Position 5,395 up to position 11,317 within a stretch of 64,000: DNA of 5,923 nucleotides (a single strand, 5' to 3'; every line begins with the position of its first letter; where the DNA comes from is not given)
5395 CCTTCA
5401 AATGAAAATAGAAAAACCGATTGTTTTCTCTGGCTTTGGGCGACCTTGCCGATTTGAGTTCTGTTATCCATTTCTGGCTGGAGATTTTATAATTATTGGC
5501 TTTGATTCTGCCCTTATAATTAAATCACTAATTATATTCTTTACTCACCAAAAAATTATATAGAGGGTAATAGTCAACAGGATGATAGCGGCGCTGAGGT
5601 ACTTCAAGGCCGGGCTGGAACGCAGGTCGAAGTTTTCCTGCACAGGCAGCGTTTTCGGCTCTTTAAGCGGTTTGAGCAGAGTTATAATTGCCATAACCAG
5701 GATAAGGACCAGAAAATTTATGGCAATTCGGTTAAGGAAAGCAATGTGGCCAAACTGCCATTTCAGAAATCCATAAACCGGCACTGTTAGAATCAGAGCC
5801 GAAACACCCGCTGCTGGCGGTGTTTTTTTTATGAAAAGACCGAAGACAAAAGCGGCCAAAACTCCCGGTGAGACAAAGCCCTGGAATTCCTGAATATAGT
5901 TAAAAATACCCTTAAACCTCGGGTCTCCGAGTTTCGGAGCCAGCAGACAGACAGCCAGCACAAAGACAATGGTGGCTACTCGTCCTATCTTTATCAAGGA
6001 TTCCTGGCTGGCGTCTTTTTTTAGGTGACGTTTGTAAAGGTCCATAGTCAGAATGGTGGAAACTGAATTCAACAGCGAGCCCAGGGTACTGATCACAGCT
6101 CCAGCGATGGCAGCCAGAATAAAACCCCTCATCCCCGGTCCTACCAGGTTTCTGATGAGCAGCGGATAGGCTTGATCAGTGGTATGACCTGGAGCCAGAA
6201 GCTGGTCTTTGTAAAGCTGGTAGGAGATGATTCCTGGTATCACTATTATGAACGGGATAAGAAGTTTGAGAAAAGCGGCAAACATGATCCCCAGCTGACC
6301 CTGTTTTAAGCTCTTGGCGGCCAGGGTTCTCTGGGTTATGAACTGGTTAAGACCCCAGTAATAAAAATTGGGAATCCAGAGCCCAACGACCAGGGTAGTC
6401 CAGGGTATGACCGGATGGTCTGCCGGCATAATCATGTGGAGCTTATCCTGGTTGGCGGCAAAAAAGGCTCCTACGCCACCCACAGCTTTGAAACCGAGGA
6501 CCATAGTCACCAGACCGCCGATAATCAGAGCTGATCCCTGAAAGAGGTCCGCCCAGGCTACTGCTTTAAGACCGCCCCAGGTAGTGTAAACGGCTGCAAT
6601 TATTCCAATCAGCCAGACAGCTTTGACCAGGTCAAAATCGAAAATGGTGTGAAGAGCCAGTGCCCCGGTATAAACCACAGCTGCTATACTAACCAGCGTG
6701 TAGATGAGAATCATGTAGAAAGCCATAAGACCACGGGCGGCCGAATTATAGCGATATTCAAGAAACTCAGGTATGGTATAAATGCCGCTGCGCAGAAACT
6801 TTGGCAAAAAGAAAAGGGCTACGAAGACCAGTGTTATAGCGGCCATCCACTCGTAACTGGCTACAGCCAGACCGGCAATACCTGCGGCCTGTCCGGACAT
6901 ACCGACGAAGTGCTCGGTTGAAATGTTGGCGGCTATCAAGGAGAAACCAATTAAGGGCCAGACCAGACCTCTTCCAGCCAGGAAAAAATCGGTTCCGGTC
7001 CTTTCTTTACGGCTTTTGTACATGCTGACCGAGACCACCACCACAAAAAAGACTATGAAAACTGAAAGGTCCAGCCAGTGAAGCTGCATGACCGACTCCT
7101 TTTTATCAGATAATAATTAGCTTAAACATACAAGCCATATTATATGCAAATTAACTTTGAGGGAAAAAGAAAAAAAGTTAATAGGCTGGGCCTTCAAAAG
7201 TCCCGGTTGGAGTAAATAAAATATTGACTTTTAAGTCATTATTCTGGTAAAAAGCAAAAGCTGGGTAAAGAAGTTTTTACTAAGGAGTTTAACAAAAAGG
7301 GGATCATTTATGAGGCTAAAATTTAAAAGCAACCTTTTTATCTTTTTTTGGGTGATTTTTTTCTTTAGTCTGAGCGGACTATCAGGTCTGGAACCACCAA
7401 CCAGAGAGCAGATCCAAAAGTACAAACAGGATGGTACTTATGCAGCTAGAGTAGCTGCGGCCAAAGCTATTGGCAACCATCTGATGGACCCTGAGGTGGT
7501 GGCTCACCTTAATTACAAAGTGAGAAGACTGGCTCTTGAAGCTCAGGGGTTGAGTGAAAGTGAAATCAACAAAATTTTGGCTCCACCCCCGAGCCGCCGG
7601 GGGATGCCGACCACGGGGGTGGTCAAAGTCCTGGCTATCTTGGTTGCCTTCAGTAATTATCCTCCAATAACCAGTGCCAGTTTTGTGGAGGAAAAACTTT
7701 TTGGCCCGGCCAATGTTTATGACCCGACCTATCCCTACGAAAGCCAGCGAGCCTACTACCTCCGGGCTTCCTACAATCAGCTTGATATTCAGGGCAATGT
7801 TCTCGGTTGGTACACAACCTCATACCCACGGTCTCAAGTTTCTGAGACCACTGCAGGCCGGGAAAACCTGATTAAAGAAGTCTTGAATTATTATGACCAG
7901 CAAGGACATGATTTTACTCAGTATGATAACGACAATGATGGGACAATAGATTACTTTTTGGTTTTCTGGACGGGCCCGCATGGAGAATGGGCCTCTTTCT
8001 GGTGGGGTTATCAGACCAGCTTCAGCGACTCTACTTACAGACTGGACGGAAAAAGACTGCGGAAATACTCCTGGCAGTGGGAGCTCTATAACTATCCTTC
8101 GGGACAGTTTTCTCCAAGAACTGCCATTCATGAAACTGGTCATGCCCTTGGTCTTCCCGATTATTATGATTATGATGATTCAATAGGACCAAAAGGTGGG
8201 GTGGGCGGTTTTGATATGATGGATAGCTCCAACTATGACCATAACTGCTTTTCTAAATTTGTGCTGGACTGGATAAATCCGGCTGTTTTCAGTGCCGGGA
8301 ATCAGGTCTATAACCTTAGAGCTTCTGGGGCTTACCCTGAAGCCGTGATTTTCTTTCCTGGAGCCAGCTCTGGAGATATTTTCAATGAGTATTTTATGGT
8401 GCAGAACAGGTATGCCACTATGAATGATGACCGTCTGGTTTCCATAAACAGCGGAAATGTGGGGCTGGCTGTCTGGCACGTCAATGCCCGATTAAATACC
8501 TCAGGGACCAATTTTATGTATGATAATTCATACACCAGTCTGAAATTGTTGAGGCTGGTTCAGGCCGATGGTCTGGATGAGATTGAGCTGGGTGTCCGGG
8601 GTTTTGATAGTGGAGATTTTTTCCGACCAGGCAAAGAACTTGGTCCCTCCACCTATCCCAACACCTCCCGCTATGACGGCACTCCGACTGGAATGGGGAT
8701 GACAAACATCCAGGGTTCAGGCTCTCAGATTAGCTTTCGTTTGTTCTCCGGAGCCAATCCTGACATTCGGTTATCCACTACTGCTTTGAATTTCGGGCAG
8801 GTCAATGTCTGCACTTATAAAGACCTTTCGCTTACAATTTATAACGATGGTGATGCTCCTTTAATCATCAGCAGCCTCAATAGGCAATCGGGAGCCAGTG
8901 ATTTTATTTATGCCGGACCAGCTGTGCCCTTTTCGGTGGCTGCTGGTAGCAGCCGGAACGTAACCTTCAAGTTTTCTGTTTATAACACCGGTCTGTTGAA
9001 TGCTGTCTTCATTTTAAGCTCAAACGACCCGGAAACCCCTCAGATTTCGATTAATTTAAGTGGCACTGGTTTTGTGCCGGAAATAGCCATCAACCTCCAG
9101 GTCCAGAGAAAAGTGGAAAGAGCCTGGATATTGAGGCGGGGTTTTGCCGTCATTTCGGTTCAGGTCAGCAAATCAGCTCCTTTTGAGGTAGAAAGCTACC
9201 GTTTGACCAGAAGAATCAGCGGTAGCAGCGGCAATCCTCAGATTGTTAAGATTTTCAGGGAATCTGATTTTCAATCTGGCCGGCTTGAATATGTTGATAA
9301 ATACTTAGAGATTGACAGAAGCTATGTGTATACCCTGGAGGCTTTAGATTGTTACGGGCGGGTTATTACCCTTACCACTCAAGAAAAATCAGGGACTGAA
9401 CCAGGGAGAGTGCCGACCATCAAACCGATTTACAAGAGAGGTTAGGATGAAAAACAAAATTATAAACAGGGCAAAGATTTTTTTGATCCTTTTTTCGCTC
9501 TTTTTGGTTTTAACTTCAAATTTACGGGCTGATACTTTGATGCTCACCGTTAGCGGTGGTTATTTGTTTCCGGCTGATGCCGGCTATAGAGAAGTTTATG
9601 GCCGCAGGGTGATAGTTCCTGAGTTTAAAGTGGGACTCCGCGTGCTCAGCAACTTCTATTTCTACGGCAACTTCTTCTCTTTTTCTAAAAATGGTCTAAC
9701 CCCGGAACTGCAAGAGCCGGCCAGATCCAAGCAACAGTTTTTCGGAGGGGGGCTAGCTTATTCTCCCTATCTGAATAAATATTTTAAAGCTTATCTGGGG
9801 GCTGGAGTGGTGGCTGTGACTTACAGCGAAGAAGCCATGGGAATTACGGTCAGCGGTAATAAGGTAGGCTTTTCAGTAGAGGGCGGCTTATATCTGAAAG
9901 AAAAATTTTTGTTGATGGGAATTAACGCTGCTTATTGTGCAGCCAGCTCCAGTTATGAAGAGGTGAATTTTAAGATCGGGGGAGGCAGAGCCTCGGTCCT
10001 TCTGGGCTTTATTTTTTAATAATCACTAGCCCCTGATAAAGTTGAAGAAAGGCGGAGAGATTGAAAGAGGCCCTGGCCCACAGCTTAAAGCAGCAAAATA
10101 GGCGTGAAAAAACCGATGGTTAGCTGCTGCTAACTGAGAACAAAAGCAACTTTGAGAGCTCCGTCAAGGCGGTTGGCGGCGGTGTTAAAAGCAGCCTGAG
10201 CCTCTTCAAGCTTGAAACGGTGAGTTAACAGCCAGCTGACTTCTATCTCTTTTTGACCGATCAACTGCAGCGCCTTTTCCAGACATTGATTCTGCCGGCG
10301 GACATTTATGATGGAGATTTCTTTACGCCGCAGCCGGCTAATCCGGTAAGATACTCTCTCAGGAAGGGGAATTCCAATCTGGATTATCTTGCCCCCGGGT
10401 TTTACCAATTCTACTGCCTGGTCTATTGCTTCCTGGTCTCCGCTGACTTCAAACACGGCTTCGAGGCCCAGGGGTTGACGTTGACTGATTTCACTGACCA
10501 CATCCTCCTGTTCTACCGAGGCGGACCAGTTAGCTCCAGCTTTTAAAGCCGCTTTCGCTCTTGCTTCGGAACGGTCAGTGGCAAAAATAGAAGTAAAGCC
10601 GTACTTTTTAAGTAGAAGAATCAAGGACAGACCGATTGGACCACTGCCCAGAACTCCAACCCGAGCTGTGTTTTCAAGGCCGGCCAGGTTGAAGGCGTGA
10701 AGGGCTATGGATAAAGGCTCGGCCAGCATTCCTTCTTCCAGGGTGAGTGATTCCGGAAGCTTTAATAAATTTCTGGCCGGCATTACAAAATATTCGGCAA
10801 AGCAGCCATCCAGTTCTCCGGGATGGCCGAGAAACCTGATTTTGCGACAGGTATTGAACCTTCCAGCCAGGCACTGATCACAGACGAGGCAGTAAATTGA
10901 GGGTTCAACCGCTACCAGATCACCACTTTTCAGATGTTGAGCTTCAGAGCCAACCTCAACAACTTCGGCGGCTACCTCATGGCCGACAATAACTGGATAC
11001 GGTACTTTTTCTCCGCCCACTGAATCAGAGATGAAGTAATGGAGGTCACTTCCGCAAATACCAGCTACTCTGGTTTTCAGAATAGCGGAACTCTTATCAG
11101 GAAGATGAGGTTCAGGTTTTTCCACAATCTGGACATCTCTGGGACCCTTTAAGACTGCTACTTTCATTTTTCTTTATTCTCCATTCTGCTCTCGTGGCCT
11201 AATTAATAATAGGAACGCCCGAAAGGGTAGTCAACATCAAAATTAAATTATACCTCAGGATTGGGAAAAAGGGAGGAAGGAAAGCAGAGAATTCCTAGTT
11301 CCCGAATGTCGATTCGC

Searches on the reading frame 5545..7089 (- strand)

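Call 68: search_protein_families(library=pfam, proteins=[window:5545-7089:-], max_evalue=0.00001)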
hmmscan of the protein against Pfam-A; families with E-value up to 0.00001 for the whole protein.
window:5545-7089:- (514 aa): 1 family
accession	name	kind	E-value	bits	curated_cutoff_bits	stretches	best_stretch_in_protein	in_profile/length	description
PF00474.23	SSF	-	3.9e-65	220.7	22.8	1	35-423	1-394/406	Sodium:solute symporter family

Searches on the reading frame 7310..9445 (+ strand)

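Call 68: search_protein_families(library=pfam, proteins=[window:7310-9445:+], max_evalue=0.00001)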
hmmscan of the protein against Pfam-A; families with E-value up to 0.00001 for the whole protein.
window:7310-9445:+ (711 aa): 1 family
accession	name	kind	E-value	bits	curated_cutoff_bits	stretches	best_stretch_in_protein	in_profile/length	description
PF22544.2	HYDIN_VesB_CFA65-like_Ig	-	2.2e-06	28.3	25.5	1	484-585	1-99/100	HYDIN/CFA65/VesB-like, Ig-like domain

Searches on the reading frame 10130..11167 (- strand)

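Call 68: search_protein_families(library=pfam, proteins=[window:10130-11167:-], max_evalue=0.00001)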
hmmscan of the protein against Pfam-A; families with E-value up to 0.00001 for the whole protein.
window:10130-11167:- (345 aa): 4 families
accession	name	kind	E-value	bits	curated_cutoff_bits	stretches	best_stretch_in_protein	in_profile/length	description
PF08240.17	ADH_N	-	2.7e-28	98.7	23.5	1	27-139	4-104/104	Alcohol dehydrogenase GroES-like domain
PF00107.32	ADH_zinc_N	-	1.2e-21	77.4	31.8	1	177-303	1-127/129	Zinc-binding dehydrogenase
PF16912.11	Glu_dehyd_C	-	1.3e-12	48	34.9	1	145-334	3-205/211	Glucose dehydrogenase C-terminus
PF13602.12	ADH_zinc_N_2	-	9.4e-06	27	27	0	219-328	10-121/134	Zinc-binding dehydrogenase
